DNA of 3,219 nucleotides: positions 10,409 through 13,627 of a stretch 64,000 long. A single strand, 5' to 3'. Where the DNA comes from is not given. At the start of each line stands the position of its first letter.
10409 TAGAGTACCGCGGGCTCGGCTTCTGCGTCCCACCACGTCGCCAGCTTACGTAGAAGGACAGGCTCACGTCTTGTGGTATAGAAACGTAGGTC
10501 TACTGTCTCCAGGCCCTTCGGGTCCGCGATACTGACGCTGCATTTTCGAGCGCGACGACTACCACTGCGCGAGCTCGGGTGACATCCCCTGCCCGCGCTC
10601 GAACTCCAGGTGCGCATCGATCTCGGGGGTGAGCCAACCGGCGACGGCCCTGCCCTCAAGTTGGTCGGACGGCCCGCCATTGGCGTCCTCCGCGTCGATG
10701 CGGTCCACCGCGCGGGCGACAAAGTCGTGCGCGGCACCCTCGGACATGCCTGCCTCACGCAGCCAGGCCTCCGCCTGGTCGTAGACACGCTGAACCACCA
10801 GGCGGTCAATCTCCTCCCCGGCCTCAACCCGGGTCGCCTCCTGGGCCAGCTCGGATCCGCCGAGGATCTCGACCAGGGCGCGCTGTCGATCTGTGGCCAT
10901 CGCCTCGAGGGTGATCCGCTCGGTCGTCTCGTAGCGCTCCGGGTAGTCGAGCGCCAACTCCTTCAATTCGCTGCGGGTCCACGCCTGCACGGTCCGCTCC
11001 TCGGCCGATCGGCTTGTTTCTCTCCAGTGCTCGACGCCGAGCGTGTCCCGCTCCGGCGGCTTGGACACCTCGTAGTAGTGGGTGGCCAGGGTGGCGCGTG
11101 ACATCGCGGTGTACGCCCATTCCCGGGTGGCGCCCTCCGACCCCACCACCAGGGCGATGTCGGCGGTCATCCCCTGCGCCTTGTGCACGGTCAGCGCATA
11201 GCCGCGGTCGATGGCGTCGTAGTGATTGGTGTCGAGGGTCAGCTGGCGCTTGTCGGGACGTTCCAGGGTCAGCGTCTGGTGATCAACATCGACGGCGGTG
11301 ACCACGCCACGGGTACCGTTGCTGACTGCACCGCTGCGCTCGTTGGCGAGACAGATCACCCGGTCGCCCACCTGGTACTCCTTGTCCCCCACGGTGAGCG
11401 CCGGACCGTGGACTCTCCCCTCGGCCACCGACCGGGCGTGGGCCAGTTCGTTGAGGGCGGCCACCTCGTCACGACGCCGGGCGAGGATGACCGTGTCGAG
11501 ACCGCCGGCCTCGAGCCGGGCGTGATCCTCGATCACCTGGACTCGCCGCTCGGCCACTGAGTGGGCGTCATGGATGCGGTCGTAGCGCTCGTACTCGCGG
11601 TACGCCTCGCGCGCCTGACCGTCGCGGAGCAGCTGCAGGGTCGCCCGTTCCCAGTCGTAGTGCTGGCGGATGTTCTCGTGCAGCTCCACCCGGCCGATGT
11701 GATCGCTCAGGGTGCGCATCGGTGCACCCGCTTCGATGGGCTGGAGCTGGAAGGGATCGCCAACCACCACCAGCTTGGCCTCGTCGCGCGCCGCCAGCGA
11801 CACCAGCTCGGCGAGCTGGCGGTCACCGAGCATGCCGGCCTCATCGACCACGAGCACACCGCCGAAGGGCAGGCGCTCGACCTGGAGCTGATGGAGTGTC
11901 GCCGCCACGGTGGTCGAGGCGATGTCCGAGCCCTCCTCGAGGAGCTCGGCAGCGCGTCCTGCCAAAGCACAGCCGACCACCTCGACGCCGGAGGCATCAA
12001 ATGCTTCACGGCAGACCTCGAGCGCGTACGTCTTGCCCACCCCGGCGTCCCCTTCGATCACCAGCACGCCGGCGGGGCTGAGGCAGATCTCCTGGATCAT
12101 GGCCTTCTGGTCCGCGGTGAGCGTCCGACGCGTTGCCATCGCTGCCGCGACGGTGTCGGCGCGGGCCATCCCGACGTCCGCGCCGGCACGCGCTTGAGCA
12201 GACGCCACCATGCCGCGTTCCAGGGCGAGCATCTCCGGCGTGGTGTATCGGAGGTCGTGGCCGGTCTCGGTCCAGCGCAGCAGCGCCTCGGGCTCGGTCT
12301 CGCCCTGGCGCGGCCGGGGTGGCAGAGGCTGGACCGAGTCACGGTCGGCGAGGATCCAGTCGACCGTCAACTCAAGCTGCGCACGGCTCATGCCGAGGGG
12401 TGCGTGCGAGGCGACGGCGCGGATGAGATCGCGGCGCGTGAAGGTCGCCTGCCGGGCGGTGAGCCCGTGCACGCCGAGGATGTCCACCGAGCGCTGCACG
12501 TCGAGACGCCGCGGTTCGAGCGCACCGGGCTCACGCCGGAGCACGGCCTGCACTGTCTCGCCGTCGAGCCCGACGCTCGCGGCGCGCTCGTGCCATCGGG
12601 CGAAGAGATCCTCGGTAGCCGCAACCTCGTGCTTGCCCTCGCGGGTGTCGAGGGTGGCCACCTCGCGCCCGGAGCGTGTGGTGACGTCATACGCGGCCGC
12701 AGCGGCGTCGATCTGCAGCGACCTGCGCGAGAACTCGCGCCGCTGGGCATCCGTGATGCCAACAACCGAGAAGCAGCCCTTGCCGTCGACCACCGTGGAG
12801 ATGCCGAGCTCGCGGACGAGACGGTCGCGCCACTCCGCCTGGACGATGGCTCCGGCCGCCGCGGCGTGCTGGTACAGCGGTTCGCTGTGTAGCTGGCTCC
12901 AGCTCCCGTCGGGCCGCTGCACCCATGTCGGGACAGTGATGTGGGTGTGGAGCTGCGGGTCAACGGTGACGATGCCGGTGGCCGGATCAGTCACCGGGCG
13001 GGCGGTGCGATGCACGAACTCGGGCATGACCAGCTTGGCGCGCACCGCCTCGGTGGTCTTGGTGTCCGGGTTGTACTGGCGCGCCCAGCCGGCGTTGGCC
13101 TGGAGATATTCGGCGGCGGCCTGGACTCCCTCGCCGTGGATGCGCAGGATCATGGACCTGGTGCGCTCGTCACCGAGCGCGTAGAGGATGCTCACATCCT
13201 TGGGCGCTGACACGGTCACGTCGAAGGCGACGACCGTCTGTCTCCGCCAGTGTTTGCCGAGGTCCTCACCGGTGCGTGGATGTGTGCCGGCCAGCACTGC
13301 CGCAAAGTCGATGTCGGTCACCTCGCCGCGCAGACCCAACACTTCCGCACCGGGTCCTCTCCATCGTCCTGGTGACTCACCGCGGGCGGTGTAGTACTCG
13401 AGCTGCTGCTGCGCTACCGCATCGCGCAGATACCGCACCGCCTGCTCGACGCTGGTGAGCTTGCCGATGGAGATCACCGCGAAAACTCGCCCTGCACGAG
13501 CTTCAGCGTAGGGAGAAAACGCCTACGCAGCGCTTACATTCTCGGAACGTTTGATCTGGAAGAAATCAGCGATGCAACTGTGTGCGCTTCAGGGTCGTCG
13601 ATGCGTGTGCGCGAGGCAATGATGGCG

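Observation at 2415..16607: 14.2-kb integrative mobilizable element in tRNA-Leu(CAA) with perfect 53-bp att repeats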

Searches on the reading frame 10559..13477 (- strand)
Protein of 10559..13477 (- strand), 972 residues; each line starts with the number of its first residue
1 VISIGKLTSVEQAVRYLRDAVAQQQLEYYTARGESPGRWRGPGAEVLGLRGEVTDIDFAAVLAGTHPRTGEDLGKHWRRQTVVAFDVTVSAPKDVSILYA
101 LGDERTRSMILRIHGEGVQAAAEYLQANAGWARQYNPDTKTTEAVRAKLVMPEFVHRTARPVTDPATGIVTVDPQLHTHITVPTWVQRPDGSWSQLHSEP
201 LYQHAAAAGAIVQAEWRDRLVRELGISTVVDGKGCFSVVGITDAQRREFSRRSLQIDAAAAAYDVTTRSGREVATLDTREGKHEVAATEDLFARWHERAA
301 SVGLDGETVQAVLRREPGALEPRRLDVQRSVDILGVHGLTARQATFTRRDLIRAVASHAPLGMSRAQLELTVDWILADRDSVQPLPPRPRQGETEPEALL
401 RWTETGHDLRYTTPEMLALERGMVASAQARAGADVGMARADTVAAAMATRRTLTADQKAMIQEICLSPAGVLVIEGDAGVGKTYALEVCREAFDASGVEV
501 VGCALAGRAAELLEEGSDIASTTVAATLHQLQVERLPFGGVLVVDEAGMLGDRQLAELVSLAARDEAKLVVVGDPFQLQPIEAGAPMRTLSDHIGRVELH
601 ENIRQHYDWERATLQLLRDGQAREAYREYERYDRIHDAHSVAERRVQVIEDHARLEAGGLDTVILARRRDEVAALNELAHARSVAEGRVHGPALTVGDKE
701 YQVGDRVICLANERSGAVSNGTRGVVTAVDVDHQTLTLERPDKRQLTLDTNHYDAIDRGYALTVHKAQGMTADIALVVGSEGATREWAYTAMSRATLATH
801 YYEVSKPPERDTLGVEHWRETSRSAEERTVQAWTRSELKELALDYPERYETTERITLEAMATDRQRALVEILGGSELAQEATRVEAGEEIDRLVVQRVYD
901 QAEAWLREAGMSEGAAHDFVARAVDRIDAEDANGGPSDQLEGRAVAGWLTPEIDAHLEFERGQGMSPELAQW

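Call 8: search_protein_families(library=pfam, proteins=[window:10559-13477:-], max_evalue=0.01)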
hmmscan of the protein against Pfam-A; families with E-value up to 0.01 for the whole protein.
window:10559-13477:- (972 aa): 12 families
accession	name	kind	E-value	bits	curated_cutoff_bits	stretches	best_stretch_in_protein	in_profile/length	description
PF08751.17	TrwC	-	8.8e-68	229.4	25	1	11-301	2-285/286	TrwC relaxase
PF13604.12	AAA_30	-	3.7e-52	177.3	27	1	453-639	2-190/191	AAA domain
PF13245.12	AAA_19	-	7e-13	49.3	25.1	1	467-580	9-131/134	AAA domain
PF01443.25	Viral_helicase1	-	2.2e-08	34.6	21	1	472-582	1-101/228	Viral superfamily 1 RNA helicase core domain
PF13401.12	AAA_22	-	2.5e-07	31.5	27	1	468-579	4-127/130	AAA domain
PF13538.12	UvrD_C_2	-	3.9e-07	30.3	27.4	1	759-796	2-46/52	UvrD-like helicase C-terminal domain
PF18335.7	SH3_13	-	4.3e-06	26.9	41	1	692-737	17-62/65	ATP-dependent RecD-like DNA helicase SH3 domain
PF22232.2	TraI_hel_assoc_N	-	1.1e-05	26.4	27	1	478-573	3-99/99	TraI helicase-associated ssDNA bd, N-terminal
PF05970.20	PIF1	-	0.00041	20.4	25.9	1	453-522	2-75/223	PIF1-like helicase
PF13086.12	AAA_11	-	0.0015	18.8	27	0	511-581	188-253/257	AAA domain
PF13191.12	AAA_16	-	0.0045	17.9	32.6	1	468-578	23-143/167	AAA ATPase domain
PF02689.20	Herpes_Helicase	-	0.0045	15.5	27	0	723-800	695-773/808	Helicase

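Call 12: search_protein_families(library=ncbifam, proteins=[window:10559-13477:-], max_evalue=0.01)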
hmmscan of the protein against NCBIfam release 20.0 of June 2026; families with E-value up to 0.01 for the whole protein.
window:10559-13477:- (972 aa): 10 families
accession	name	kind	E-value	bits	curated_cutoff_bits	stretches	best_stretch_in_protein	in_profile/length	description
TIGR02768.1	TraA_Ti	equivalog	1.3e-91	308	590.45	1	337-849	257-746/751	Ti-type conjugative transfer relaxase TraA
NF010464.0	PRK13889.1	subfamily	5.6e-81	272.8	1015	1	335-853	245-736/992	conjugal transfer relaxase TraA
NF010402.0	PRK13826.1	subfamily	5.7e-67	226.5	1317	1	408-798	337-732/1102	Dtr system oriT relaxase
NF041492.1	MobF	equivalog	1.8e-61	208.3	100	1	1-303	1-299/299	MobF family relaxase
TIGR02760.1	TraI_TIGR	equivalog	1.6e-54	185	929.85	1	1-597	1-589/1960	conjugative transfer relaxase/helicase TraI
NF010263.0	PRK13709.1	equivalog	3.3e-44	150.7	2212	2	1-358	1-346/1752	conjugative transfer relaxase/helicase TraI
TIGR02686.1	relax_trwC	domain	2.5e-39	135.6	145.5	1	25-305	8-285/286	conjugative relaxase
TIGR01448.2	helicase_RecD2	equivalog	4.2e-34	117.8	500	1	446-796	310-681/713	SF1B family DNA helicase RecD2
TIGR01447.1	recD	equivalog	4.5e-18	65.1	310.15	2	540-597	264-320/597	exodeoxyribonuclease V subunit alpha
NF008127.0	PRK10875.1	equivalog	5.7e-10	38.3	671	2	698-797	483-585/619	exodeoxyribonuclease V subunit alpha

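Call 14: find_encoding_contigs(protein=window:10559-13477:-, flank=10000, max_places=10)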
Protein window:10559-13477:- (972 aa): no gene with exactly this product is on record in the collection.

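Call 24: find_related_loci(query=window:10559-13477:-, collection=genome_contigs, flank=10000)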
Query window:10559-13477:- (972 aa) in genome_contigs; peptide patterns used: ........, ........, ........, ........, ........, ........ (x = any residue, [..] = any of these).
91 stretches matched a pattern; 30 encode a relative of the query (tblastn E <= 1e-3); 26 distinct loci.
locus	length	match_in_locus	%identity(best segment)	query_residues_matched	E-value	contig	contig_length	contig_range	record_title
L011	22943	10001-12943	91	1-972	0e+0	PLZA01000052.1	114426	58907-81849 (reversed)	MAG: Candidatus Dormiibacterota bacterium isolate palsa_871 73.20120700_P3D.21_contig_706, whole genome shotgun sequence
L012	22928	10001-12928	91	1-967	0e+0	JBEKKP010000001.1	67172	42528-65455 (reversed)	MAG: Candidatus Dormibacteria bacterium isolate SPRUCE 34 SPRUCE_34_1, whole genome shotgun sequence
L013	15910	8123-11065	91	1-972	0e+0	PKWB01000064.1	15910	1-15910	MAG: Candidatus Dormiibacterota bacterium isolate palsa_863 73.20120500_P32.17_contig_2682, whole genome shotgun sequenc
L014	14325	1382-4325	95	1-972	0e+0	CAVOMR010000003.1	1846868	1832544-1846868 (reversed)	MAG: Candidatus Dormibacteraeota bacterium isolate MFD00008.bin.2.5 genome assembly, contig: contig_32183, whole genome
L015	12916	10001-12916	90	1-964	0e+0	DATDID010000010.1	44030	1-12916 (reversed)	MAG TPA_asm: Candidatus Dormiibacterota bacterium isolate SMAG_U295 k141_31152, whole genome shotgun sequence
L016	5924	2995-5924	94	1-968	0e+0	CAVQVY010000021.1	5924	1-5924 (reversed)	MAG: Candidatus Dormibacteraeota bacterium isolate MFD10064.bin.2.98 genome assembly, contig: contig_212, whole genome s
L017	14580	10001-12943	90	1-972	0e+0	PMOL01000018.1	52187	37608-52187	MAG: Candidatus Dormiibacterota bacterium isolate palsa_834 73.20110600_P1M.3_contig_488, whole genome shotgun sequence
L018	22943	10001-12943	91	1-972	0e+0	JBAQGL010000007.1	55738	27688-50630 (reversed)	MAG: Candidatus Dormiibacterota bacterium isolate MFD09291_ilm_asm_bin17 k127_315984, whole genome shotgun sequence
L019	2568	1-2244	89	233-972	0e+0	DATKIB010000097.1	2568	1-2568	MAG TPA_asm: Acidimicrobiales bacterium isolate SMAG_U14593 k141_4074730, whole genome shotgun sequence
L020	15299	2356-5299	92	1-972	0e+0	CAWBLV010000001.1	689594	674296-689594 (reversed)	MAG: Candidatus Dormibacteraeota bacterium isolate MFD05705.bin.2.4 genome assembly, contig: contig_14473, whole genome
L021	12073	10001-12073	93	1-691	0e+0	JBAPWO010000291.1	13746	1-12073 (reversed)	MAG: Candidatus Dormiibacterota bacterium isolate MFD00682_ilm_asm_bin16 k127_258417, whole genome shotgun sequence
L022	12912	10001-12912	87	1-961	0e+0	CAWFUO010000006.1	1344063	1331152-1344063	MAG: Candidatus Dormibacteraeota bacterium isolate MFD09286.bin.2.130 genome assembly, contig: contig_26727, whole genom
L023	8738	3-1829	91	374-972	0e+0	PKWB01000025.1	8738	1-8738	MAG: Candidatus Dormiibacterota bacterium isolate palsa_863 73.20120500_P32.17_contig_3498, whole genome shotgun sequenc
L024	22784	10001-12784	63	1-923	0e+0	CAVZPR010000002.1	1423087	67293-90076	MAG: Candidatus Dormibacteraeota bacterium isolate MFD09603.bin.2.40 genome assembly, contig: contig_18431, whole genome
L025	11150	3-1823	89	375-972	0e+0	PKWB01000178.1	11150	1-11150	MAG: Candidatus Dormiibacterota bacterium isolate palsa_863 73.20120500_P32.17_contig_10198, whole genome shotgun sequen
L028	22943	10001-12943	91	1-972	0e+0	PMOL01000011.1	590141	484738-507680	MAG: Candidatus Dormiibacterota bacterium isolate palsa_834 73.20110600_P1M.3_contig_219, whole genome shotgun sequence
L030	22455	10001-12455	91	154-972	0e+0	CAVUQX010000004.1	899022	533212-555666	MAG: Candidatus Dormibacteraeota bacterium isolate MFD00731.bin.2.74 genome assembly, contig: contig_52533, whole genome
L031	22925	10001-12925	97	1-965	0e+0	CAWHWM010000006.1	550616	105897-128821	MAG: Candidatus Dormibacteraeota bacterium isolate MFD04434.bin.2.142 genome assembly, contig: contig_19103, whole genom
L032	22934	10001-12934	93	1-969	0e+0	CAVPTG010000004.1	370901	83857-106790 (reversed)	MAG: Candidatus Dormibacteraeota bacterium isolate MFD09286.bin.2.129 genome assembly, contig: contig_35170, whole genom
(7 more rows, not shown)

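Call 31: search_protein_families(library=pfam, proteins=[L011:7637-8800:+, L012:5572-6549:+, L012:7416-8954:+, L012:13037-19819:+, L028:7943-9067:+, L018:14295-18344:-, L013:11415-13007:-, L011:18165-19916:+, L024:13762-14829:-, L018:13031-13831:+], max_evalue=0.001)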
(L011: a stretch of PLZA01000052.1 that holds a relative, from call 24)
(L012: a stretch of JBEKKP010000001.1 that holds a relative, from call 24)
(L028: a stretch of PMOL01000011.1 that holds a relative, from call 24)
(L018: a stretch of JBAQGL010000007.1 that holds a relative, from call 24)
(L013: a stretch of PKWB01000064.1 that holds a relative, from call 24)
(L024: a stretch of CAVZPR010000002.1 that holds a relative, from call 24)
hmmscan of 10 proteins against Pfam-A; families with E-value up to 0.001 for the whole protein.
L011:7637-8800:+ (387 aa): 3 families
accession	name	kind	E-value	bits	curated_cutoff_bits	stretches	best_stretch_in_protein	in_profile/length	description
PF00589.27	Phage_integrase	-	5.6e-23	82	27.1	1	201-365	26-167/172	Phage integrase family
PF14659.12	Phage_int_SAM_3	-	5e-09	36.7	22.6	1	75-124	1-50/58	Phage integrase, N-terminal SAM-like domain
PF22022.2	Phage_int_M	-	3.7e-07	30.7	27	1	81-161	6-89/96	Phage integrase central domain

L012:5572-6549:+ (325 aa): 2 families
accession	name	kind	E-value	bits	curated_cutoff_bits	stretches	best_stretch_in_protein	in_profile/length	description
PF00589.27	Phage_integrase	-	9.1e-30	104.1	27.1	1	145-312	8-169/172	Phage integrase family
PF02899.23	Phage_int_SAM_1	-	2.9e-05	24.7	22.3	1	41-117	10-83/83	Phage integrase, N-terminal SAM-like domain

L012:7416-8954:+ (512 aa): 3 families
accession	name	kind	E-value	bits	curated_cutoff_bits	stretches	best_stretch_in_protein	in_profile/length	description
PF02661.23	Fic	-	1.8e-22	80.4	24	1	139-240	4-93/93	Fic/DOC family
PF13784.11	Fic_N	-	3.2e-09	37.1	26.7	1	52-129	5-82/82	Fic/DOC family N-terminal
PF07756.17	DUF1612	-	1.9e-06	28.5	30.1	1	203-263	24-83/127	Protein of unknown function (DUF1612)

L012:13037-19819:+ (2260 aa): 7 families
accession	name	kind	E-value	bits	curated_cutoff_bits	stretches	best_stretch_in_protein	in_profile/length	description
PF05593.20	RHS_repeat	-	2.2e-52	175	22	3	1416-1450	1-35/38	RHS Repeat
PF13517.12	FG-GAP_3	-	2.3e-25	89.4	26.9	4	957-1022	1-60/61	FG-GAP-like repeat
PF20148.4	DUF6531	-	5.7e-14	52.7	24.1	1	1078-1153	2-74/74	Domain of unknown function (DUF6531)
PF01839.29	FG-GAP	-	1.9e-13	50.4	22.1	2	1005-1028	2-25/37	FG-GAP repeat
PF01833.30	TIG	-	1.7e-09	37.9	20.9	1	75-150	1-78/84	IPT/TIG domain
PF00041.27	fn3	-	2.5e-09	37.7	25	1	563-644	1-77/84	Fibronectin type III domain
PF16743.10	PliI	-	5.7e-05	23.2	27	0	1004-1030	58-85/123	Periplasmic lysozyme inhibitor of I-type lysozyme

L028:7943-9067:+ (374 aa): 1 family
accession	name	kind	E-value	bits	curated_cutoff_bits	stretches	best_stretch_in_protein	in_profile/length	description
PF00589.27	Phage_integrase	-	3.1e-28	99.1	27.1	1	173-357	6-169/172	Phage integrase family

L018:14295-18344:- (1349 aa): 9 families
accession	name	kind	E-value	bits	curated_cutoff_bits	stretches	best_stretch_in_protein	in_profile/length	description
PF18741.7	MTES_1575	-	4.9e-37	126.3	38.2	1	1144-1241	1-96/96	REase_MTES_1575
PF13086.12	AAA_11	-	1.8e-20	74.2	27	2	287-350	3-74/257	AAA domain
PF13195.11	DUF4011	-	2.2e-18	67.2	22.2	1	30-166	1-158/158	Protein of unknown function (DUF4011)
PF13087.12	AAA_12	-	5.3e-11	42.9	27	1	969-1098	83-192/195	AAA domain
PF13604.12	AAA_30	-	3.9e-08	33.7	27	1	288-344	4-62/191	AAA domain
PF13245.12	AAA_19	-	2.1e-07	31.6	25.1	1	290-346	1-59/134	AAA domain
PF00270.35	DEAD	-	4.5e-05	23.7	26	1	289-376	3-94/167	DEAD/DEAH box helicase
PF04480.18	DUF559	-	0.00024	21.4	20.6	1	1159-1236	35-103/109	Protein of unknown function (DUF559)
PF13191.12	AAA_16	-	0.00071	20.5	32.6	0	293-405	15-126/167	AAA ATPase domain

L013:11415-13007:- (530 aa): 1 family
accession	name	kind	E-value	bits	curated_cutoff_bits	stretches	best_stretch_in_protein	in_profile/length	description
PF10814.13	CwsA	-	0.00036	21.2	26.7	1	102-181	48-127/134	Cell wall synthesis protein CwsA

L011:18165-19916:+ (583 aa): 0 families

L024:13762-14829:- (355 aa): 1 family
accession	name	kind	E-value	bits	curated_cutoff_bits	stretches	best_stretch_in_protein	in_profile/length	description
PF00589.27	Phage_integrase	-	9.5e-25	87.8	27.1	1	152-334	3-169/172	Phage integrase family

L018:13031-13831:+ (266 aa): 0 families

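Call 32: search_protein_families(library=pfam, proteins=[L011:13611-14561:-, L011:14773-15741:-, L011:15748-16686:-, L032:14190-15734:-, L032:17781-18659:+, L031:14242-15534:+, L031:18780-19574:-, L028:13573-14487:+, L028:14484-15536:+, L030:12976-13917:+], max_evalue=0.001)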
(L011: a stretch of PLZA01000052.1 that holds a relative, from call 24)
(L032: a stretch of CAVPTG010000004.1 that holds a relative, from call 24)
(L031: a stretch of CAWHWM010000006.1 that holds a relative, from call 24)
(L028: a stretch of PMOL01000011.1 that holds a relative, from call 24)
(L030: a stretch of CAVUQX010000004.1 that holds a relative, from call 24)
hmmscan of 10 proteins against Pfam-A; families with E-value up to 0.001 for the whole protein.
L011:13611-14561:- (316 aa): 1 family
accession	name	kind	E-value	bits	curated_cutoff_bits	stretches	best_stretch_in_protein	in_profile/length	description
PF18588.6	WcbI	-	5.3e-52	176.9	29.2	1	7-215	2-204/205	Polysaccharide biosynthesis enzyme WcbI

L011:14773-15741:- (322 aa): 1 family
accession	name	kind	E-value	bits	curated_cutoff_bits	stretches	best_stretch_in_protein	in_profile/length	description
PF00150.24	Cellulase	-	0.00032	20.7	23.5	0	41-132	12-107/272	Cellulase (glycosyl hydrolase family 5)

L011:15748-16686:- (312 aa): 0 families

L032:14190-15734:- (514 aa): 1 family
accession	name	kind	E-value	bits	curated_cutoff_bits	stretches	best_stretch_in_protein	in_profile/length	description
PF05593.20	RHS_repeat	-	3.5e-14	53.2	22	1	7-44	1-38/38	RHS Repeat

L032:17781-18659:+ (292 aa): 0 families

L031:14242-15534:+ (430 aa): 0 families

L031:18780-19574:- (264 aa): 1 family
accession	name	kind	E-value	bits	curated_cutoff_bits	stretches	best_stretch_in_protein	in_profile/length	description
PF01230.28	HIT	-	3.3e-05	24.9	21.5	1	145-220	17-96/98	HIT domain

L028:13573-14487:+ (304 aa): 4 families
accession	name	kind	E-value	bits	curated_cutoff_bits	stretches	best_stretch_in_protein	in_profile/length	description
PF00005.33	ABC_tran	-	2.7e-24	86.8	25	1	19-157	1-137/137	ABC transporter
PF13304.12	AAA_21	-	4e-11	44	27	1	125-187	234-298/304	AAA domain, putative AbiEii toxin, Type IV TA system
PF02463.25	SMC_N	-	0.0001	22.2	40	0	31-47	26-42/220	RecF/RecN/SMC N terminal domain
PF13555.12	AAA_29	-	0.00055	20.1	27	0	23-46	16-39/61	P-loop containing region of AAA domain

L028:14484-15536:+ (350 aa): 1 family
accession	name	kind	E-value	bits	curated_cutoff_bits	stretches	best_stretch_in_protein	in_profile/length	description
PF12679.13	ABC2_membrane_2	-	3.9e-06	26.8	27.2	1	31-231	14-204/283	ABC-2 family transporter protein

L030:12976-13917:+ (313 aa): 0 families

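Call 53: search_dna_similar(query=window:10559-13477:-, collection=plasmids, mode=protein, max_rows=25)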
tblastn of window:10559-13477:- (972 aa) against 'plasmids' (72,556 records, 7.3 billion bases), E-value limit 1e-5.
The search stops at 5000 records and this limit was reached: more records match than are counted here, and every count below describes the 5000 best-scoring records only.
Records with a match: at least 5000; places in all: 5194; records where one place covers at least 80% of the query: 109.
Best place of each record, by identity: <60% 5000.
By first word of the organism name: Escherichia 1361; Klebsiella 560; Rhizobium 341; Agrobacterium 278; Salmonella 215; Enterobacter 202; Sinorhizobium 202; Xanthomonas 139; Citrobacter 128; Burkholderia 124; and 177 more.
By predicted mobility (MOB-suite, as given by PLSDB): conjugative 4020; mobilizable 495; non-mobilizable 485.
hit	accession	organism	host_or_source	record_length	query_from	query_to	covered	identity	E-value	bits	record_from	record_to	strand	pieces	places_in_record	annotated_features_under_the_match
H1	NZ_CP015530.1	Rhodococcus sp. WB1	soil,PCBs contaminated soil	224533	19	874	88%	29.0%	3e-32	144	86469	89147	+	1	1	mobF: MobF family relaxase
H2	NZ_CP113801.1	Rhodococcus pyridinivorans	sediment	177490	79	953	90%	28.0%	4e-28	130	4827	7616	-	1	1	mobF: MobF family relaxase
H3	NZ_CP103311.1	Rhodococcus pyridinivorans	Sediment samples were collected from a ...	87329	19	874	88%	28.6%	2e-27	128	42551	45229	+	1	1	mobF: MobF family relaxase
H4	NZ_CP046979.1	Corynebacterium atrinae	Atrina pectinata,pure ...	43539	79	972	92%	26.7%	3e-31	141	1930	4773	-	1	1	mobF: MobF family relaxase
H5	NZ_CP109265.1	Streptomyces hirsutus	-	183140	82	834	77%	31.0%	1e-47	193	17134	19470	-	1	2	mobF: MobF family relaxase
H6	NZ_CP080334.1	Mycolicibacterium pallens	-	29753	1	827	85%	27.9%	6e-33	146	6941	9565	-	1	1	mobF: MobF family relaxase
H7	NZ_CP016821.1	Rhodococcus sp. p52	oil-polluted soil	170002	79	876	82%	28.8%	9e-33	145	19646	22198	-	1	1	mobF: MobF family relaxase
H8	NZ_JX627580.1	Methylobacterium oryzae CBMB20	-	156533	1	794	81%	29.0%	4e-44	206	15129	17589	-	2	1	mobF: MobF family relaxase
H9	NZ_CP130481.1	Rhodococcus aetherivorans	Bacteria, whole organism,Rough variant ...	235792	79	876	82%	28.8%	6e-29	133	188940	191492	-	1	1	mobF: MobF family relaxase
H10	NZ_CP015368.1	Methylobacterium phyllosphaerae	cell culture,leaf tissues of rice in ...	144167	1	794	82%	28.8%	3e-50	202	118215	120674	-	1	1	mobF: MobF family relaxase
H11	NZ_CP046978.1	Corynebacterium atrinae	Atrina pectinata,pure ...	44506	28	835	83%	28.3%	2e-35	154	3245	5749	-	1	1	mobF: MobF family relaxase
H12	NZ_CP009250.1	Corynebacterium phocae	Phoca vitulina,nasal cavity of common ...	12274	28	812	81%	29.0%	7e-37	159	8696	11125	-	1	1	mobF: MobF family relaxase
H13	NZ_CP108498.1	Streptomyces sp. NBC_01240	-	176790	82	802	74%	31.3%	5e-48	194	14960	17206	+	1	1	mobF: MobF family relaxase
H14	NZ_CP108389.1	Streptomyces sp. NBC_01321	-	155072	82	802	74%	31.3%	6e-48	194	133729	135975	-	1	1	mobF: MobF family relaxase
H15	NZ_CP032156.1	Mycobacterium sp. ELW1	whole organism,Stream sediment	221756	27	802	80%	29.1%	1e-42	177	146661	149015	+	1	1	mobF: MobF family relaxase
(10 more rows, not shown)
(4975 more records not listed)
